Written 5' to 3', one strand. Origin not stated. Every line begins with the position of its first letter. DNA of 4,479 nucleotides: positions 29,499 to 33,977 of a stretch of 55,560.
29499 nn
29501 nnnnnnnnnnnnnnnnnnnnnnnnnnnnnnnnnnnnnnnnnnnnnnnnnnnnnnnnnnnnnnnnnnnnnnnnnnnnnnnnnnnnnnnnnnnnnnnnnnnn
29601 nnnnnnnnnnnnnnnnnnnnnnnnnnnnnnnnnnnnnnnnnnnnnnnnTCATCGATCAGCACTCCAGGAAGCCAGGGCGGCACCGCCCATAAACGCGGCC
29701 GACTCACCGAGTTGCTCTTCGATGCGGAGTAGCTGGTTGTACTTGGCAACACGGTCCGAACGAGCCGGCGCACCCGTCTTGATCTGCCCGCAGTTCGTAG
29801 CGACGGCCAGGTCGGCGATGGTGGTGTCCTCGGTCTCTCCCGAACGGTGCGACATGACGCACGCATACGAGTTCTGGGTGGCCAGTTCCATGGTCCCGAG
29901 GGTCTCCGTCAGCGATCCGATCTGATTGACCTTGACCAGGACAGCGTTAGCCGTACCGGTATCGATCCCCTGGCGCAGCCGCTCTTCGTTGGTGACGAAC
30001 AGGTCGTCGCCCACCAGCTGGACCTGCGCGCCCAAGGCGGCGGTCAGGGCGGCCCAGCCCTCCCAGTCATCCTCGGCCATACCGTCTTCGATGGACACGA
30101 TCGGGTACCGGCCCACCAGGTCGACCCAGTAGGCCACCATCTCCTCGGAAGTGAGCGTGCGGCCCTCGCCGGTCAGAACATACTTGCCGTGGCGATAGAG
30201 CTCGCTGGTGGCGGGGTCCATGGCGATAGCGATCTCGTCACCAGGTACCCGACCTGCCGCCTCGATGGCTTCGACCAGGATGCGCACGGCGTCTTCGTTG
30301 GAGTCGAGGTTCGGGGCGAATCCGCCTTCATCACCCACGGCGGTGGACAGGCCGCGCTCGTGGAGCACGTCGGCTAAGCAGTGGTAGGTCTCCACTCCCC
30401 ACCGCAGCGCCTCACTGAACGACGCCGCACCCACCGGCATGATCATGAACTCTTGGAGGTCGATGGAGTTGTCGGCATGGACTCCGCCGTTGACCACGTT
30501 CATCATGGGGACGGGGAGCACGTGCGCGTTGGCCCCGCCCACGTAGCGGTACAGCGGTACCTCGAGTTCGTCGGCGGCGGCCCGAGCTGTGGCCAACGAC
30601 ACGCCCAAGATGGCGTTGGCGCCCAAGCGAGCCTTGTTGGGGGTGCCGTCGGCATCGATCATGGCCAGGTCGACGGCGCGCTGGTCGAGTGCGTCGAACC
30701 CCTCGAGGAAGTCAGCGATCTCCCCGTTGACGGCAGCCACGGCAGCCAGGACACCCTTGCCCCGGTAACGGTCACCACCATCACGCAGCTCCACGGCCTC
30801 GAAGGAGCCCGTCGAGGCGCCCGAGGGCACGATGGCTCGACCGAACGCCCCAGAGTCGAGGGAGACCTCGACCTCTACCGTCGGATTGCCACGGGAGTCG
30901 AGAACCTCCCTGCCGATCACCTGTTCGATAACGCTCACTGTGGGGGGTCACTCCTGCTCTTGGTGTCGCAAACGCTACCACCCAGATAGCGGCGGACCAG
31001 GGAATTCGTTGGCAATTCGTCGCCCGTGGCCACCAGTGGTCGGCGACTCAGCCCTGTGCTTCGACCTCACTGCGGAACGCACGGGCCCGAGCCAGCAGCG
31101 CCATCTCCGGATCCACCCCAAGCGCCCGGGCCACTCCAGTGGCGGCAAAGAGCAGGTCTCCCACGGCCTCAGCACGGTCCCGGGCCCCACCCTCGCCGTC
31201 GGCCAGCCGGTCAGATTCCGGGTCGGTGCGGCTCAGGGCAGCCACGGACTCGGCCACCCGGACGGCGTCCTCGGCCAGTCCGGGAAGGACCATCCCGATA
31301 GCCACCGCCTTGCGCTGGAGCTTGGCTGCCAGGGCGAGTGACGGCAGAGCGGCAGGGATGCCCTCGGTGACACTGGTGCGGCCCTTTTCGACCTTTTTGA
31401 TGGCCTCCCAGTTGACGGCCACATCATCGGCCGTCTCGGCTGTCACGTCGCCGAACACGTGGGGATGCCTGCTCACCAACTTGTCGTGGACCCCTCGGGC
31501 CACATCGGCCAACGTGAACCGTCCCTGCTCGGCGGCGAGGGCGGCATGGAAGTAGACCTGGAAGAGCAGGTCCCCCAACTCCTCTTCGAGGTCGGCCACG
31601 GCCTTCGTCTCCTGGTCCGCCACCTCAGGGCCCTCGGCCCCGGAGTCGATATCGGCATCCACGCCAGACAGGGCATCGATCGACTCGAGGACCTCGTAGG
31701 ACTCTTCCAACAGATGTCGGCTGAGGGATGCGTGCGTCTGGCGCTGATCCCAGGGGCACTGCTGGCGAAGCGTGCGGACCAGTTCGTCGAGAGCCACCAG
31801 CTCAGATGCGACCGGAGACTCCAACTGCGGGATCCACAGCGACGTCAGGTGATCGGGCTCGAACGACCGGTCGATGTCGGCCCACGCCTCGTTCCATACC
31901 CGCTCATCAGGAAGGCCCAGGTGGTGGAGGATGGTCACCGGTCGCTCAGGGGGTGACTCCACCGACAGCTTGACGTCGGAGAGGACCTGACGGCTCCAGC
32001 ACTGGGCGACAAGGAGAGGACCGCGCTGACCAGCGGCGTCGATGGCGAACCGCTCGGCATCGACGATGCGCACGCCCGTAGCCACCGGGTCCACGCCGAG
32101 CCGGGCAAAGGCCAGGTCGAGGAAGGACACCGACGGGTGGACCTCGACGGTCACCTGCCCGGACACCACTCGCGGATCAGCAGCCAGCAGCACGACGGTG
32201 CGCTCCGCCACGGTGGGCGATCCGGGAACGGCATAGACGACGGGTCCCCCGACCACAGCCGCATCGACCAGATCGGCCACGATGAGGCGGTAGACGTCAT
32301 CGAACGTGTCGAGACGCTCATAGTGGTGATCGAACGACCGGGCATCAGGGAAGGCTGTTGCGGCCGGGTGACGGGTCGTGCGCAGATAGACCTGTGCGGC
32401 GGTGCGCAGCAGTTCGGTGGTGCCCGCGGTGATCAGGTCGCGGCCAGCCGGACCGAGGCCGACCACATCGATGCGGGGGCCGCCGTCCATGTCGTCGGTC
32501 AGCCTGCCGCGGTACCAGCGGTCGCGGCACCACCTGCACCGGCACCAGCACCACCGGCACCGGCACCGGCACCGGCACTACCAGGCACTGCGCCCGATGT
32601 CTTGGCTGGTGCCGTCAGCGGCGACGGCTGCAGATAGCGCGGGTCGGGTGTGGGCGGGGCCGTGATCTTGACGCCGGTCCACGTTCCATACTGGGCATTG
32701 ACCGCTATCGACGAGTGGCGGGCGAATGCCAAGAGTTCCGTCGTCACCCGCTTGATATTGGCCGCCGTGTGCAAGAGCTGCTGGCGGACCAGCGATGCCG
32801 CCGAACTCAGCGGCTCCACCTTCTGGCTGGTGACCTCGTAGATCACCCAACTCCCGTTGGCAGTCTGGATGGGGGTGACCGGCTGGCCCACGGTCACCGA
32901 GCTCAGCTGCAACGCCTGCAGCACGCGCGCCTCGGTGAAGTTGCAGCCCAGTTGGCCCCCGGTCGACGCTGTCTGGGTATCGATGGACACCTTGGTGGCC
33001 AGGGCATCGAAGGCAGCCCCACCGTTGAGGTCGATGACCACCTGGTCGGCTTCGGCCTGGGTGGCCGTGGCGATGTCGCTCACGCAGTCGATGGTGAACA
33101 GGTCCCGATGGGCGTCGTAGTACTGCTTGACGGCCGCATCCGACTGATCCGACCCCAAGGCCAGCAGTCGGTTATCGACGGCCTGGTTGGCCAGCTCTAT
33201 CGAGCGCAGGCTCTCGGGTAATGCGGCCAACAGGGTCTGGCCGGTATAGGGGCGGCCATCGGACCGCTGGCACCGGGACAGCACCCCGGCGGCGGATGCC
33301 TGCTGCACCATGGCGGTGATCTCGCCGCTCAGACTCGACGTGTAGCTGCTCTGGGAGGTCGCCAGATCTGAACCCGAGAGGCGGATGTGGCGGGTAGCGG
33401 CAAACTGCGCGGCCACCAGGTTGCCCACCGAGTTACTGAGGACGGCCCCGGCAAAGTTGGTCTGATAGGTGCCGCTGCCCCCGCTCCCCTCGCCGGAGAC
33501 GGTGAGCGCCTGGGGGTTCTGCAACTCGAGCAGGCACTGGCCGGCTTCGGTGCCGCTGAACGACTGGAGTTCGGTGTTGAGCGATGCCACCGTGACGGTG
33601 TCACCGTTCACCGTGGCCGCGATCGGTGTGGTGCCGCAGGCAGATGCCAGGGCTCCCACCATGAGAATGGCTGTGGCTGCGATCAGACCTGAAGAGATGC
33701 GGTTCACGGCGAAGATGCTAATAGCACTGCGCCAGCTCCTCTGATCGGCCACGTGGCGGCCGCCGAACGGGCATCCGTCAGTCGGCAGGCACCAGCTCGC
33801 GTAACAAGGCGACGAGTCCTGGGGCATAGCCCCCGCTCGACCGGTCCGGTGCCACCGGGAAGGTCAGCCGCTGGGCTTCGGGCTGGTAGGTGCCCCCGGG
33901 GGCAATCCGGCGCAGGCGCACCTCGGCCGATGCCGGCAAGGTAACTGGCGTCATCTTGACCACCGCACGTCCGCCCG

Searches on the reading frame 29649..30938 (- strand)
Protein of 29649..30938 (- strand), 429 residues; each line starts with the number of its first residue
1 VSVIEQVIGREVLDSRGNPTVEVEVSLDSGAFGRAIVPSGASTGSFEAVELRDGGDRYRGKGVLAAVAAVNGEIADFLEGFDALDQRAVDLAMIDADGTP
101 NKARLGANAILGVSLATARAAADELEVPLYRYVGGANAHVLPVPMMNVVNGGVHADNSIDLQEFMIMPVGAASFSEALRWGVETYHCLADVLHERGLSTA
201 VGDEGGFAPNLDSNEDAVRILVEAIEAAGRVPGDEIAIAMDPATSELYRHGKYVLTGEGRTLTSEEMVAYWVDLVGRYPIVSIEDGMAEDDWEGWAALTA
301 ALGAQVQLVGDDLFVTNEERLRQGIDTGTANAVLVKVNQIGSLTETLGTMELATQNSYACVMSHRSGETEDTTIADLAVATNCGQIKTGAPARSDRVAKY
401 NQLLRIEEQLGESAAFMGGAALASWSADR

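Call 17: search_protein_families(library=pfam, proteins=[window:29649-30938:-], max_evalue=0.00001)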
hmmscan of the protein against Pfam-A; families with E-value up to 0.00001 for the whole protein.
window:29649-30938:- (429 aa): 3 families
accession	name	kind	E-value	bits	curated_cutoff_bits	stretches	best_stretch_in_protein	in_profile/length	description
PF00113.28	Enolase_C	-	1.2e-126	422.5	21.5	1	139-420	2-291/296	Enolase, C-terminal TIM barrel domain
PF03952.21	Enolase_N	-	1.2e-56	190.9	35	1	4-133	1-131/131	Enolase, N-terminal domain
PF13378.12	MR_MLE_C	-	6.3e-06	26.5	29.4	0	221-383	30-171/219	Enolase C-terminal domain-like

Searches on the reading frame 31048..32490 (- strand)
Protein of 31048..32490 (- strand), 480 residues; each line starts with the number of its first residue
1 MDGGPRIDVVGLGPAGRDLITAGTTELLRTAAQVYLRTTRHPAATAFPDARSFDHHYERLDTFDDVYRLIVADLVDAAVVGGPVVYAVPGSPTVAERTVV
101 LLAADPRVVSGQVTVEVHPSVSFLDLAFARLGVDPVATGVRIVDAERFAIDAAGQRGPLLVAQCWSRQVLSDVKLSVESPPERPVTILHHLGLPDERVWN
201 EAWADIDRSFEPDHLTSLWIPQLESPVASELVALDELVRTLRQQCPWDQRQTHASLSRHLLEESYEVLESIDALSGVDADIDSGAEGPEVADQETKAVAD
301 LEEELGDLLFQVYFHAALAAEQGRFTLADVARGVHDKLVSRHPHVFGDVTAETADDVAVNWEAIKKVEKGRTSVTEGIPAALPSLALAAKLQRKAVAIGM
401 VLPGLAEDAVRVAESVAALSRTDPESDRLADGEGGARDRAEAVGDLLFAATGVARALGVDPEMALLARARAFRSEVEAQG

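Call 17: search_protein_families(library=pfam, proteins=[window:31048-32490:-], max_evalue=0.00001)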
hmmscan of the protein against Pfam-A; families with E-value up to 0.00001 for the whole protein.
window:31048-32490:- (480 aa): 2 families
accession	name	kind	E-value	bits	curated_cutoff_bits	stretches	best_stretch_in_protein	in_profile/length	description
PF03819.22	MazG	-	5.4e-23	81.5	22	1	251-346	1-74/74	MazG nucleotide pyrophosphohydrolase domain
PF00590.25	TP_methylase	-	1.6e-17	64.6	27.8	1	9-200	4-205/212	Tetrapyrrole (Corrin/Porphyrin) Methylases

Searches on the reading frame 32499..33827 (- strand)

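Call 17: search_protein_families(library=pfam, proteins=[window:32499-33827:-], max_evalue=0.00001)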
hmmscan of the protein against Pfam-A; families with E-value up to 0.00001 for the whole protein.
window:32499-33827:- (442 aa): 3 families
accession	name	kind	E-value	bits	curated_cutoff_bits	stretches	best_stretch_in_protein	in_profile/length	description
PF13616.12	Rotamase_3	-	1.6e-07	32.3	22.5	1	254-333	34-113/116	PPIC-type PPIASE domain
PF13145.12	Rotamase_2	-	2.2e-07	32.1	27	1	229-340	2-116/121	PPIC-type PPIASE domain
PF00639.27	Rotamase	-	2.8e-07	31.8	21.7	1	254-329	16-93/97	PPIC-type PPIASE domain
